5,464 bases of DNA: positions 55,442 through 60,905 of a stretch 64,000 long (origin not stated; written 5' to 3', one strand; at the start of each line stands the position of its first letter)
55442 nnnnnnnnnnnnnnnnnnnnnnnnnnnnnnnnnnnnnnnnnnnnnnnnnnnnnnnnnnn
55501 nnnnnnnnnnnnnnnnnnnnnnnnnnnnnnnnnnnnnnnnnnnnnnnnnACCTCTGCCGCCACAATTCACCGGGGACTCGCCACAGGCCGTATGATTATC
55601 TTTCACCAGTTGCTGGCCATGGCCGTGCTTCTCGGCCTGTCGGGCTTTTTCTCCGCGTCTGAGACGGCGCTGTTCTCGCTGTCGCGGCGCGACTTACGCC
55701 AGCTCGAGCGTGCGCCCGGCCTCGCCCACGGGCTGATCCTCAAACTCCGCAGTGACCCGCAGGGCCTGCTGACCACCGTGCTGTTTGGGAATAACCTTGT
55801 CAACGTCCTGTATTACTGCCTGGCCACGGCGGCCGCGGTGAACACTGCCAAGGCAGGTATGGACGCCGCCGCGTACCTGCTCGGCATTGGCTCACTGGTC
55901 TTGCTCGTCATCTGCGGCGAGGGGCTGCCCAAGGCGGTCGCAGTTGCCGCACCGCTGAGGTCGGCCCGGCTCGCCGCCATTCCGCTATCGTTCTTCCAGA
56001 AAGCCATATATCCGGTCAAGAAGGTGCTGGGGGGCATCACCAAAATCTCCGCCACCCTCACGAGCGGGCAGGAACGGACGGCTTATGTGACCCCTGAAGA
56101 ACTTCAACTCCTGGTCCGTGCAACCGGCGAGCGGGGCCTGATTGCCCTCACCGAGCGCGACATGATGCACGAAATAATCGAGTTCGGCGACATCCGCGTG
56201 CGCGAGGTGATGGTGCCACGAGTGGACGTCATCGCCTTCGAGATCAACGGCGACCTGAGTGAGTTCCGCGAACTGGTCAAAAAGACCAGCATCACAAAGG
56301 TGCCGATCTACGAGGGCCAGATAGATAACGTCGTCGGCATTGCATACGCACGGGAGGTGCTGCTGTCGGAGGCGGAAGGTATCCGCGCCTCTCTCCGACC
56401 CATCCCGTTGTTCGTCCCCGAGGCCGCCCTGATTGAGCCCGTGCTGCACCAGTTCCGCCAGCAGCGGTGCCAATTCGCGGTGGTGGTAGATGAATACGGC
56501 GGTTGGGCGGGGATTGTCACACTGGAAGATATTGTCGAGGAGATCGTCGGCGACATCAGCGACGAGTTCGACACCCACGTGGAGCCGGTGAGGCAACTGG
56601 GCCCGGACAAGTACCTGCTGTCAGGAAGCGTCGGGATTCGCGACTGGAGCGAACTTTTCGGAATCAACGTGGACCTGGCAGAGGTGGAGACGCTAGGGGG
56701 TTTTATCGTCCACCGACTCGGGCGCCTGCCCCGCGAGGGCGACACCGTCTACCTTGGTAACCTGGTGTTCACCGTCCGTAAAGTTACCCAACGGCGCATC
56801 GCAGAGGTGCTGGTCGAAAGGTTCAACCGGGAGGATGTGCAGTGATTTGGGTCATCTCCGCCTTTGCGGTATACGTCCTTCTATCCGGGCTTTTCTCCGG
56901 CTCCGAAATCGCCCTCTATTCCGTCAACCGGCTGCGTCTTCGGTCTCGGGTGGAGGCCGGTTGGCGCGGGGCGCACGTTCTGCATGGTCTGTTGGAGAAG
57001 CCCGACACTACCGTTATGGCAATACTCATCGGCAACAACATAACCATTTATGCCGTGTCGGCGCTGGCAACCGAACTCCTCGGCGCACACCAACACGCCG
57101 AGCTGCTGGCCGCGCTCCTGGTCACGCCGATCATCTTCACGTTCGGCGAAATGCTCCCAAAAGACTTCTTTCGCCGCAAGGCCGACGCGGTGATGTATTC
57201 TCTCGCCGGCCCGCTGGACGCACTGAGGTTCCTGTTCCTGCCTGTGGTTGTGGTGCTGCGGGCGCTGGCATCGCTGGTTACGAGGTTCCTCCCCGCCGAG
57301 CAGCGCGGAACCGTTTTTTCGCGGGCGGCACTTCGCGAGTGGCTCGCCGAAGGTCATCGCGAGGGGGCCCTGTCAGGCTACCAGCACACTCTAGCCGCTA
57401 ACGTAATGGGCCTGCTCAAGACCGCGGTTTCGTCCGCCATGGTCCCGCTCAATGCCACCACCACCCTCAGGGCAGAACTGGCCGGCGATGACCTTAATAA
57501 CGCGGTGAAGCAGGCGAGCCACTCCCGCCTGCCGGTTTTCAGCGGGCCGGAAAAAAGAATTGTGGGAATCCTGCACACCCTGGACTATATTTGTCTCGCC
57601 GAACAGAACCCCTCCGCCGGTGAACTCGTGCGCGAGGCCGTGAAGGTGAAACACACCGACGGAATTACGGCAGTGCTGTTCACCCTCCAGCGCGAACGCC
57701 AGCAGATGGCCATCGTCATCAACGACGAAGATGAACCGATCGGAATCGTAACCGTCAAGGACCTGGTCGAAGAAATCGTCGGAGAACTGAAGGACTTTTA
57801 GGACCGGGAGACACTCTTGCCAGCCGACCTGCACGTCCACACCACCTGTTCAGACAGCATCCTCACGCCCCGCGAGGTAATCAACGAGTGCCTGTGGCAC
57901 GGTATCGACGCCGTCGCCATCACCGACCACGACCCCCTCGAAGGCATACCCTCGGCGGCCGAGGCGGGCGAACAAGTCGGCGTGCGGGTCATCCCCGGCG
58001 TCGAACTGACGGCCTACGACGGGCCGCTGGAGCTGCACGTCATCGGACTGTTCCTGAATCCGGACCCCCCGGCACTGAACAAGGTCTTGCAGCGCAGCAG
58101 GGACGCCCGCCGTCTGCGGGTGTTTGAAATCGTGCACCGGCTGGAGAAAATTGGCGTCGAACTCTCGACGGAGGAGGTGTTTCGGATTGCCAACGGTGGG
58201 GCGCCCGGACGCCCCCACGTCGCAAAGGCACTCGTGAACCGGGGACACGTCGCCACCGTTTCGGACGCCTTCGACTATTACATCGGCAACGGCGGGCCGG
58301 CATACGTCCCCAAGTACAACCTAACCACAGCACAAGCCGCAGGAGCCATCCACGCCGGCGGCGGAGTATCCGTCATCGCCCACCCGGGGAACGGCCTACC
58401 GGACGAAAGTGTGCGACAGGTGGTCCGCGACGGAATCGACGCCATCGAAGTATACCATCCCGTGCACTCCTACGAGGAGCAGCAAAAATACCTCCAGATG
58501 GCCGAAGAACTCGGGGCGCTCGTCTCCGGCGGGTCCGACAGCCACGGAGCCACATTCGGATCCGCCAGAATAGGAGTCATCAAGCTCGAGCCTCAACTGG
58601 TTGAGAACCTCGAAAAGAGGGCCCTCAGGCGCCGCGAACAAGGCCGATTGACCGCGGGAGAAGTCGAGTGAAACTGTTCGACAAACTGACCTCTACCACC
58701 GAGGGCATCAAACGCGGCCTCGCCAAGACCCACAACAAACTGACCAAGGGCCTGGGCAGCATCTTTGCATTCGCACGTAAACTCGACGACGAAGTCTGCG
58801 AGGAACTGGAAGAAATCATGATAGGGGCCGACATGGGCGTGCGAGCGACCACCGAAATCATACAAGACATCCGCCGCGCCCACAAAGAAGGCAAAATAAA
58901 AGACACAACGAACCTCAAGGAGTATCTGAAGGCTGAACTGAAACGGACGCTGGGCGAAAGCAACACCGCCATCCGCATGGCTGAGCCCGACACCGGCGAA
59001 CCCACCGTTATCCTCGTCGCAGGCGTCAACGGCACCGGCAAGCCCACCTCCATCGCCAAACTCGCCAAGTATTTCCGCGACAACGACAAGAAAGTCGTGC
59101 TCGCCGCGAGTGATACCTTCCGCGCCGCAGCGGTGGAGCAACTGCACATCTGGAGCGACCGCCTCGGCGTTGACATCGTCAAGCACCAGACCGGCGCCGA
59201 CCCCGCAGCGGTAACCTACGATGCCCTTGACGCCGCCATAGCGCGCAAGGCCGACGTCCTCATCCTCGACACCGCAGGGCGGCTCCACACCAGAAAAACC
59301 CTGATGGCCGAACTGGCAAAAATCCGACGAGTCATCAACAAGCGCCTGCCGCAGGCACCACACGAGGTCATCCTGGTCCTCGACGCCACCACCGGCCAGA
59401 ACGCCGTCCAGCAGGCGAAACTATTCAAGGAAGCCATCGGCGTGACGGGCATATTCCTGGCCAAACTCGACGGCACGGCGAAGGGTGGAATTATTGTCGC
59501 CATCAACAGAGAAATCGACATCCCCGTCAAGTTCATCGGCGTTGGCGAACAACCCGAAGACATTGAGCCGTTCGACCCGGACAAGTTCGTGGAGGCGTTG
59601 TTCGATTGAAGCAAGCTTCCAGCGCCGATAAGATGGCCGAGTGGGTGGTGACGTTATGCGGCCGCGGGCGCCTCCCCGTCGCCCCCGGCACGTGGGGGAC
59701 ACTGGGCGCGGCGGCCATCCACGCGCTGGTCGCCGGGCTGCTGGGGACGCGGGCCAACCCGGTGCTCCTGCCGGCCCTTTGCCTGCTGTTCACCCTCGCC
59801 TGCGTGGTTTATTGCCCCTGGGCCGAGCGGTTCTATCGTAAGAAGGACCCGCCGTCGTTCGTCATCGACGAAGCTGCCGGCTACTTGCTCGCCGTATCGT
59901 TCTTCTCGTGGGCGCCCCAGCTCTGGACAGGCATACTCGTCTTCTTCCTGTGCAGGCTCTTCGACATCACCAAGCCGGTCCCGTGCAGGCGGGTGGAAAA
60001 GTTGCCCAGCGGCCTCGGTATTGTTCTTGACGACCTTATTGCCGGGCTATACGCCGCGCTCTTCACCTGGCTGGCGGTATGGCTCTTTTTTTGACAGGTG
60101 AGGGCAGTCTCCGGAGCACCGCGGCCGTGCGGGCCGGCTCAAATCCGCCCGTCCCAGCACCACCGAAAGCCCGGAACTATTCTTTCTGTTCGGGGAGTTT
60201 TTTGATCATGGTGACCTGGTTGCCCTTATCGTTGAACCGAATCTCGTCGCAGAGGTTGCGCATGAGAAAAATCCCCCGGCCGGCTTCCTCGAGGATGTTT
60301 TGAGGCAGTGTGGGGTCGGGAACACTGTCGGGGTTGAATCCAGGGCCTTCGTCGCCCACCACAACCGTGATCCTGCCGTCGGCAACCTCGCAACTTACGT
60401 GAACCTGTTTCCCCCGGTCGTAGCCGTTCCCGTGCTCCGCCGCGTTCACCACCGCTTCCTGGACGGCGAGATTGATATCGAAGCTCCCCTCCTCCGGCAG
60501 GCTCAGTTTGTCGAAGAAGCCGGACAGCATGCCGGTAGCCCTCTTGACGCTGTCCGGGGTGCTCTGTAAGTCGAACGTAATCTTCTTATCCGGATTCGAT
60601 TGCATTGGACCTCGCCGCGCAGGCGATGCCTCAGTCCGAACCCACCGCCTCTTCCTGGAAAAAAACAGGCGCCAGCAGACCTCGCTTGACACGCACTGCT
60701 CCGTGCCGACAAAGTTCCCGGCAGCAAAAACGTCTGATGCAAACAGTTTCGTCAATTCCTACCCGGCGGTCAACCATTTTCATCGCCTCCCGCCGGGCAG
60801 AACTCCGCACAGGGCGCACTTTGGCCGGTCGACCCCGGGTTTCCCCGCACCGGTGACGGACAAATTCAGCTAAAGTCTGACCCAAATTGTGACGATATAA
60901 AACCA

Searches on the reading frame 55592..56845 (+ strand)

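Call 10: search_protein_families(library=pfam, proteins=[window:55592-56845:+])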
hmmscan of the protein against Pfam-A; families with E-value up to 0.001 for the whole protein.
window:55592-56845:+ (417 aa): 3 families
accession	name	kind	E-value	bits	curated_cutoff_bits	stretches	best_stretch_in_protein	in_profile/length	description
PF01595.25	CNNM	-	2.6e-35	122.1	28.4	1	9-185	2-178/181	Cyclin M transmembrane N-terminal domain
PF03471.22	CorC_HlyC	-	5.4e-20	71.6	27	1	335-410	2-79/81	Transporter associated domain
PF00571.33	CBS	-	3.4e-08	34.1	24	1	272-319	9-56/57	CBS domain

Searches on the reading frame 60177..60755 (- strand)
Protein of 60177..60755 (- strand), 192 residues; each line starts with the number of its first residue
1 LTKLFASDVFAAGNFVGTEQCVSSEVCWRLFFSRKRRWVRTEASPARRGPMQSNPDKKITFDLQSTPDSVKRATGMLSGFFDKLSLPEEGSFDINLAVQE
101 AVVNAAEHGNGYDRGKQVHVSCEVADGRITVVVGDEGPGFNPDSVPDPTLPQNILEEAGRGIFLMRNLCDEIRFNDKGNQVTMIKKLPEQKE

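Call 83: search_protein_families(library=pfam, proteins=[window:60177-60755:-], max_evalue=0.00001)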
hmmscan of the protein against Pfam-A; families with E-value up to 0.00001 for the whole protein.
window:60177-60755:- (192 aa): 2 families
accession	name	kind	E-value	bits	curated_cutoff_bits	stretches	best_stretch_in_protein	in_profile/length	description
PF13581.12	HATPase_c_2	-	1.2e-29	103.3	27.4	1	64-185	2-127/127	Histidine kinase-like ATPase domain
PF02518.31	HATPase_c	-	2.4e-07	31.6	26.4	1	94-182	6-104/111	Histidine kinase-, DNA gyrase B-, and HSP90-like ATPase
